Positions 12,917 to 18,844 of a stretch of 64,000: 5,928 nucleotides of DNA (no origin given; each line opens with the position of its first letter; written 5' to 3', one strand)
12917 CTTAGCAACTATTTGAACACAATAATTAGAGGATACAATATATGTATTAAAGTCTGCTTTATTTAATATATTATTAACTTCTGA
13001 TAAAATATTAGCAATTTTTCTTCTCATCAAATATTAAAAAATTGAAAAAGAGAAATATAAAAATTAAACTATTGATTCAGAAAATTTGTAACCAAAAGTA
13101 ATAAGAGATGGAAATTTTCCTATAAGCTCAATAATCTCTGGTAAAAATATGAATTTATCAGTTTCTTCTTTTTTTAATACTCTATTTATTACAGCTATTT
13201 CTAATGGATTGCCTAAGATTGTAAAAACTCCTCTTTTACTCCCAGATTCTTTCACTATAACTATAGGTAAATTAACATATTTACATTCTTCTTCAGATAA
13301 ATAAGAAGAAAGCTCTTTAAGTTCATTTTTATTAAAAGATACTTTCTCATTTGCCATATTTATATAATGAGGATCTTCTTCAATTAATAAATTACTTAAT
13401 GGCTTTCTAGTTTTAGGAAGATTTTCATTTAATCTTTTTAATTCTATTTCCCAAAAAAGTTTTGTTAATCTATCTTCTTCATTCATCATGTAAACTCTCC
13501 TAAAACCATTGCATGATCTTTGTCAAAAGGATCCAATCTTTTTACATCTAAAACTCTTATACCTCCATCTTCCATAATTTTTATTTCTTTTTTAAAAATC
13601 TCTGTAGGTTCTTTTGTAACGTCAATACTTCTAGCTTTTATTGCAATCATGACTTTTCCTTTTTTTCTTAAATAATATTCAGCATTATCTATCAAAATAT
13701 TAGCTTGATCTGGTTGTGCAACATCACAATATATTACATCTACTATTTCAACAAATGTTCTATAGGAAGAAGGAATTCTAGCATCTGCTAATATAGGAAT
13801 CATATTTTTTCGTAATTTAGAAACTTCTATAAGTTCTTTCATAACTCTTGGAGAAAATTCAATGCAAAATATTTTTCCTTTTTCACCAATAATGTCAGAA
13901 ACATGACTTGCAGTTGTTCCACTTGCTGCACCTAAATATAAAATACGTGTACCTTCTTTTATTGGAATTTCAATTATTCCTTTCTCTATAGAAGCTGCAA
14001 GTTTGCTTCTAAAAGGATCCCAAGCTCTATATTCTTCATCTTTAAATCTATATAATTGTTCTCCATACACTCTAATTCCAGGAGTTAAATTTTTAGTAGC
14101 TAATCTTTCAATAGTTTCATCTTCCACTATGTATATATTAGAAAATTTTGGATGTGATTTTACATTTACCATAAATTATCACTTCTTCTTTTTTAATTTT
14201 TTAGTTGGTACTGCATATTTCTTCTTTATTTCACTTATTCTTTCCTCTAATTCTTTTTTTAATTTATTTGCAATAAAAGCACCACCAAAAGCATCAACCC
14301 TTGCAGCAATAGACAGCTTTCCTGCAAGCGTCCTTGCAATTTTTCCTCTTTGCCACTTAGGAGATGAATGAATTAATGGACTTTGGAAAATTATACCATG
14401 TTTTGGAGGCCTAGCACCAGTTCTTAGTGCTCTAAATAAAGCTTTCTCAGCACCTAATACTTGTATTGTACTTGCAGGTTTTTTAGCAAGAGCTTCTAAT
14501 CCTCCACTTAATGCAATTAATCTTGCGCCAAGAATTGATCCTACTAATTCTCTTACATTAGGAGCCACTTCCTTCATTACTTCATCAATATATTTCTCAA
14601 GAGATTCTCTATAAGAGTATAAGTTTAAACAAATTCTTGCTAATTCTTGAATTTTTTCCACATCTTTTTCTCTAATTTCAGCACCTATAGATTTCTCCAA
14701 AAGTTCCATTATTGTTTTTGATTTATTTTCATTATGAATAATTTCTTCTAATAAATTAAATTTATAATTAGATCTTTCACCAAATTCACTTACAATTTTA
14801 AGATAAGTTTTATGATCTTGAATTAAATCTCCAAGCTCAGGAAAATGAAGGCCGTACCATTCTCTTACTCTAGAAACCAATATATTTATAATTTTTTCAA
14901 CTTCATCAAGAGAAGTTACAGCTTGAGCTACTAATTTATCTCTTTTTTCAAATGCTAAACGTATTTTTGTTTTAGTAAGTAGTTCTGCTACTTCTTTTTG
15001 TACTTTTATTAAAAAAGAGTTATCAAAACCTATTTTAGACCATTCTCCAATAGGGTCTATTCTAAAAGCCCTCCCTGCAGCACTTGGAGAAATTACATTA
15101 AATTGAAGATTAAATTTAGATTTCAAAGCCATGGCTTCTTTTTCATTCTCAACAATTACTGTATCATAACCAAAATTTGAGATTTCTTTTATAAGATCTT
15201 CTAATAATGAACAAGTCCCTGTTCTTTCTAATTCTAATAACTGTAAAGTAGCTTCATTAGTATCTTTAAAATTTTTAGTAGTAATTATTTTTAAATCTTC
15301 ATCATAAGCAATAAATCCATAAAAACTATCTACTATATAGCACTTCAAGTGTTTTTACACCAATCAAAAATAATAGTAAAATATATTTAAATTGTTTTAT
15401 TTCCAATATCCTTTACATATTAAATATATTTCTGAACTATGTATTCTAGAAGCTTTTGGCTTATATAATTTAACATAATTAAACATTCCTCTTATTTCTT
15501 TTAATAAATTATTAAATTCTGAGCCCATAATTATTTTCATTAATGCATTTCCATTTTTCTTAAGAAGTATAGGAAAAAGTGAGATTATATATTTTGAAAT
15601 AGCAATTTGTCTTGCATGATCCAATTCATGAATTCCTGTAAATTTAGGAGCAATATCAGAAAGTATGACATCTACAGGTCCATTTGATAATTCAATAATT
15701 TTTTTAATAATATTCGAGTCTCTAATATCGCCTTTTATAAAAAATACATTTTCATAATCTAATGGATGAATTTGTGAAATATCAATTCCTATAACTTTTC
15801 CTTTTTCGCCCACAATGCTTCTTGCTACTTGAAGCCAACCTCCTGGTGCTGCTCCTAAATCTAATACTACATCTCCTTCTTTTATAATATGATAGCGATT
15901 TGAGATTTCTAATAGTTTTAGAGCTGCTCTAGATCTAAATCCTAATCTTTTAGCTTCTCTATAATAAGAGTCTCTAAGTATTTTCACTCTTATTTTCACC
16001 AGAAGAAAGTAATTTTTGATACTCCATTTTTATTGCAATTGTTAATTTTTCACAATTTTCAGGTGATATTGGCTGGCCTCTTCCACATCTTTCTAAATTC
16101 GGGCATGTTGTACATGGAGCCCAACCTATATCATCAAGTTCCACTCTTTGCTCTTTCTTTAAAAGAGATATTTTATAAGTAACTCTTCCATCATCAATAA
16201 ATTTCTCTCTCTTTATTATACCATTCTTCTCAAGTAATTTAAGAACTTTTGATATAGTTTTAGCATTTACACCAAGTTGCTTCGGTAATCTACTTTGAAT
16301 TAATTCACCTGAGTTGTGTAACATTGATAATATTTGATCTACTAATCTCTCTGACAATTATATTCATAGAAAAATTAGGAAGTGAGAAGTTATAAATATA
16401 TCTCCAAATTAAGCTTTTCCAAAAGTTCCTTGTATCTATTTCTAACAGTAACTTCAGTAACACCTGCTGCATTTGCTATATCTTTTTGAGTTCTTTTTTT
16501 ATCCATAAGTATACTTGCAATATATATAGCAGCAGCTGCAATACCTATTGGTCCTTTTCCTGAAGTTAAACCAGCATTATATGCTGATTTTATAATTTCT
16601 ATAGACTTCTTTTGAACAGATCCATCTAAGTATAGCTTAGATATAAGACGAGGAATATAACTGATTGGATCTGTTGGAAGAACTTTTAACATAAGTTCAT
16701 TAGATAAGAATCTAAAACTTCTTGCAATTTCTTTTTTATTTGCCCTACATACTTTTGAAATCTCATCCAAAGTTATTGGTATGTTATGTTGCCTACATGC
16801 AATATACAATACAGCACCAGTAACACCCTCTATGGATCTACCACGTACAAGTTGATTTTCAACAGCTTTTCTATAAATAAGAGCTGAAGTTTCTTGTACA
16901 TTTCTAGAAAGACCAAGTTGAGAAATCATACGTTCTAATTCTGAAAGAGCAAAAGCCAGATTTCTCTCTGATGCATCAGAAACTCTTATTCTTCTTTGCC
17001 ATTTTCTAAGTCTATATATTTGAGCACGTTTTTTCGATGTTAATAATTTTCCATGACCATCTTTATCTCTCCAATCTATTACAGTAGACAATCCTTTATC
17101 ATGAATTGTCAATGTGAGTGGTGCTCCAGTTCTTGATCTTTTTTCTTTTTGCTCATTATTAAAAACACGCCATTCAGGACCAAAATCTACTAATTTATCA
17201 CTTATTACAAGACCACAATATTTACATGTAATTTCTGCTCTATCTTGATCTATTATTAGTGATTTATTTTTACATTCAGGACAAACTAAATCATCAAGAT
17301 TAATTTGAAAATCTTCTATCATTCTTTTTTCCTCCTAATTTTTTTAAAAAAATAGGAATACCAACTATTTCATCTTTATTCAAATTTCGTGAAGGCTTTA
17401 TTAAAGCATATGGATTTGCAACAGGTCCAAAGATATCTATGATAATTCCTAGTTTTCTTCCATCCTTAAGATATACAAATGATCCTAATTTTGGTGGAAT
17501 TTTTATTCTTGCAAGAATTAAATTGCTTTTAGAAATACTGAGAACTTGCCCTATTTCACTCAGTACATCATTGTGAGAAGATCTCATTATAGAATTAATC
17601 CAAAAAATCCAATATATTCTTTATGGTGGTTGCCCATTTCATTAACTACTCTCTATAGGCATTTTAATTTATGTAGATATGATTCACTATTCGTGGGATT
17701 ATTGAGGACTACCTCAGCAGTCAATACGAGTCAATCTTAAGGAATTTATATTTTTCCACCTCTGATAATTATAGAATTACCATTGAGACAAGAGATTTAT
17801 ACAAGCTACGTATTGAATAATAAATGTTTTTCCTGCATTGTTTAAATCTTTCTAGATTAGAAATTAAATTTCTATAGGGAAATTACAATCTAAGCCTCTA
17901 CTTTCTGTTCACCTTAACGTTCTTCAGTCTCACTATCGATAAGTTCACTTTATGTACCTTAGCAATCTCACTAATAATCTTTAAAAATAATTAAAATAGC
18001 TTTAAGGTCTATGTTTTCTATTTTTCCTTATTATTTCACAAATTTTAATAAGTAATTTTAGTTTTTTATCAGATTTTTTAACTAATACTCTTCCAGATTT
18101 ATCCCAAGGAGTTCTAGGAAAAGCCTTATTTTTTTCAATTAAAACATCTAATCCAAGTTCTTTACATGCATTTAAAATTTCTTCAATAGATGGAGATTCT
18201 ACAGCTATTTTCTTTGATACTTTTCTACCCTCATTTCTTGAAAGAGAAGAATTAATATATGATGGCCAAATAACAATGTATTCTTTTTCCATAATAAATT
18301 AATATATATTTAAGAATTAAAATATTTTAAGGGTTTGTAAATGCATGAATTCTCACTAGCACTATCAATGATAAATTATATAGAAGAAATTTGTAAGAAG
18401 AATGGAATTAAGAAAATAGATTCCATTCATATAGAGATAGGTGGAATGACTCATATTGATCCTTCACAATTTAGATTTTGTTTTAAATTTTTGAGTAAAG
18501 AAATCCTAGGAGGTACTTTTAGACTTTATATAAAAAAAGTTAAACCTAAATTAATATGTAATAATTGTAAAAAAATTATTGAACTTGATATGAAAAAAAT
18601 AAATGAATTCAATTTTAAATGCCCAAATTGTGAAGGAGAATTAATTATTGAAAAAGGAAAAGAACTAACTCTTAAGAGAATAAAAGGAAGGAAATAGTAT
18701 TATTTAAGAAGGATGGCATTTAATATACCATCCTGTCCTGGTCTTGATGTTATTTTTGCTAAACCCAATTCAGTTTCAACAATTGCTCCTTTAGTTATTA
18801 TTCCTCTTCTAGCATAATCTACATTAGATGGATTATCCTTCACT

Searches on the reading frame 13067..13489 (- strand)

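Call 68: search_protein_families(library=pfam, max_evalue=0.00001, proteins=[window:13067-13489:-])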
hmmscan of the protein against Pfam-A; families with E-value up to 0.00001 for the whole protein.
window:13067-13489:- (141 aa): 1 family
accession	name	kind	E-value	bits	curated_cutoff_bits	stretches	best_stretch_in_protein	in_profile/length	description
PF01886.21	DUF61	-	1.8e-22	80.2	27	1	15-131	6-124/127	Protein of unknown function DUF61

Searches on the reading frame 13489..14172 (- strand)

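Call 68: search_protein_families(library=pfam, max_evalue=0.00001, proteins=[window:13489-14172:-])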
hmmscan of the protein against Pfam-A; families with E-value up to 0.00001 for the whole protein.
window:13489-14172:- (228 aa): 1 family
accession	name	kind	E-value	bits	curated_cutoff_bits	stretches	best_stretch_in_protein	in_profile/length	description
PF01269.23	Fibrillarin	-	6.7e-100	333.3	27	1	4-227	1-225/227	Fibrillarin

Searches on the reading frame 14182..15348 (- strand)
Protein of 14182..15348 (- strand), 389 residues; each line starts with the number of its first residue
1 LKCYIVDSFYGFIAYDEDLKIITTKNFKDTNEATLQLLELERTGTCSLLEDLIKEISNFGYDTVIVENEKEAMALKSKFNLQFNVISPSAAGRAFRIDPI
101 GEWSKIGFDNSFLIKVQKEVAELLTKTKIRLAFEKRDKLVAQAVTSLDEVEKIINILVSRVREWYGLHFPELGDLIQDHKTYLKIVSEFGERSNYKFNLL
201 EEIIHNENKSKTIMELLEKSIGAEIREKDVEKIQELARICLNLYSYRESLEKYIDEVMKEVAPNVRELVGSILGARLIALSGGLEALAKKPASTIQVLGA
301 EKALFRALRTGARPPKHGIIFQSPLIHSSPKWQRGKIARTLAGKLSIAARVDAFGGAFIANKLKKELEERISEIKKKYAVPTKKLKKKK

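Call 68: search_protein_families(library=pfam, max_evalue=0.00001, proteins=[window:14182-15348:-])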
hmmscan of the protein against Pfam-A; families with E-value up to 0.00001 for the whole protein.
window:14182-15348:- (389 aa): 2 families
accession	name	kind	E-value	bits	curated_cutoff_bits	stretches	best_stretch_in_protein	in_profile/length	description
PF01798.23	Nop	-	2.1e-75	253.6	25.4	1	147-372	2-227/228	snoRNA binding domain, fibrillarin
PF21572.2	Nop5_56-rel_N_Arc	-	3.6e-08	34.2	27.8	1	2-96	1-92/128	Archaeal Nop5/56-rel, N-terminal domain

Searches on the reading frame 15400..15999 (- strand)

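Call 69: search_protein_families(library=pfam, max_evalue=0.00001, proteins=[window:15400-15999:-])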
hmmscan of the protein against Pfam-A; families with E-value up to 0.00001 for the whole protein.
window:15400-15999:- (200 aa): 2 families
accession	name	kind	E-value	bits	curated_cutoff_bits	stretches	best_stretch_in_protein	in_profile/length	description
PF01728.25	FtsJ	-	1.1e-52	179.1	24.1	1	21-198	1-181/181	FtsJ-like methyltransferase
PF13847.12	Methyltransf_31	-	3.7e-07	30.4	27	1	39-151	1-106/145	Methyltransferase domain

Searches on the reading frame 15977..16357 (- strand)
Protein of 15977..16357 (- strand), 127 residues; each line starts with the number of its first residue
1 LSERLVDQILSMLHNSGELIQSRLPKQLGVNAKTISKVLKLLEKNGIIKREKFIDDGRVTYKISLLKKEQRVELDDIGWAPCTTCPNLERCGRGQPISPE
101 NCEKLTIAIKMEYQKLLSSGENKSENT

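Call 69: search_protein_families(library=pfam, max_evalue=0.00001, proteins=[window:15977-16357:-])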
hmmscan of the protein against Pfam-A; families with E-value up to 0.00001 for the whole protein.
window:15977-16357:- (127 aa): 2 families
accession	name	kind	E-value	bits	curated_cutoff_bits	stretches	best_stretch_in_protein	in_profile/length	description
PF01047.28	MarR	-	1.3e-09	38.2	24.6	1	9-59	8-58/59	MarR family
PF12802.13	MarR_2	-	5.6e-06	26.9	27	1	8-58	9-60/61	MarR family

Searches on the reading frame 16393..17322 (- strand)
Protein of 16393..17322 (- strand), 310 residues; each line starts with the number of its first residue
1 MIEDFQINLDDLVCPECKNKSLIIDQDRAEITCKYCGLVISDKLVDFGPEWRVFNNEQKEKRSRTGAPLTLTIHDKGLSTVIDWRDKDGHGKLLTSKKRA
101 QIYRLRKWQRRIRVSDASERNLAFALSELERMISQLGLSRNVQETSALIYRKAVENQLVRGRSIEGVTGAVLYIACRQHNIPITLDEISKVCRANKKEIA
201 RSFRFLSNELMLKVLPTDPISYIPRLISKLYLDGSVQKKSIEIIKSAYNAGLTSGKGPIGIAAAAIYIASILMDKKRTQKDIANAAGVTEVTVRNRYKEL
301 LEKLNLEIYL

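Call 69: search_protein_families(library=pfam, max_evalue=0.00001, proteins=[window:16393-17322:-])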
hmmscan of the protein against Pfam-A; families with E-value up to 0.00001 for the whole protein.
window:16393-17322:- (310 aa): 2 families
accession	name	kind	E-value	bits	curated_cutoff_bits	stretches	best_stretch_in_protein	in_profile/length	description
PF00382.24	TFIIB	-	2e-42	143.5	23.6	2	216-302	5-91/92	Transcription factor TFIIB repeat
PF08271.17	Zn_Ribbon_TF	-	1.5e-14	53.7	29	1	13-52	2-41/43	TFIIB zinc-binding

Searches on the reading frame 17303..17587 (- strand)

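Call 69: search_protein_families(library=pfam, max_evalue=0.00001, proteins=[window:17303-17587:-])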
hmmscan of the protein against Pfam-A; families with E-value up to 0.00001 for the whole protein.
window:17303-17587:- (95 aa): 1 family
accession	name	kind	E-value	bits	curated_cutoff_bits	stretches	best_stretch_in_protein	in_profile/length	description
PF04410.20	Gar1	-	1.9e-10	40.8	29.3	1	10-79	2-79/92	Gar1/Naf1 RNA binding region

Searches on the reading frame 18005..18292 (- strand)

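Call 69: search_protein_families(library=pfam, max_evalue=0.00001, proteins=[window:18005-18292:-])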
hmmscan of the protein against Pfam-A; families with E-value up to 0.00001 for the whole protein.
window:18005-18292:- (96 aa): 1 family
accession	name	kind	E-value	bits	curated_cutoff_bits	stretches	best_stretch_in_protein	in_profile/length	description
PF01922.23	SRP19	-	1.7e-25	90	25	1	7-90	1-94/95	SRP19 protein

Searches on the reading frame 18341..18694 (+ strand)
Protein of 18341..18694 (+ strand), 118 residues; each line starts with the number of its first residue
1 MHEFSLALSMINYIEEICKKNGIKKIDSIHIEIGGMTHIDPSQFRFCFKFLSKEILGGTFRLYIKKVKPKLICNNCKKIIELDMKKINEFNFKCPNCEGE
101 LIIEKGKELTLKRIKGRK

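Call 69: search_protein_families(library=pfam, max_evalue=0.00001, proteins=[window:18341-18694:+])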
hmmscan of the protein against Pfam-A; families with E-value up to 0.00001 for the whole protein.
window:18341-18694:+ (118 aa): 1 family
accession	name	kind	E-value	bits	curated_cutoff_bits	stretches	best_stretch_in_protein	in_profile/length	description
PF01155.25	HypA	-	4.3e-25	88.4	28.9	1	1-115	1-111/112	Hydrogenase/urease nickel incorporation, metallochaperone, hypA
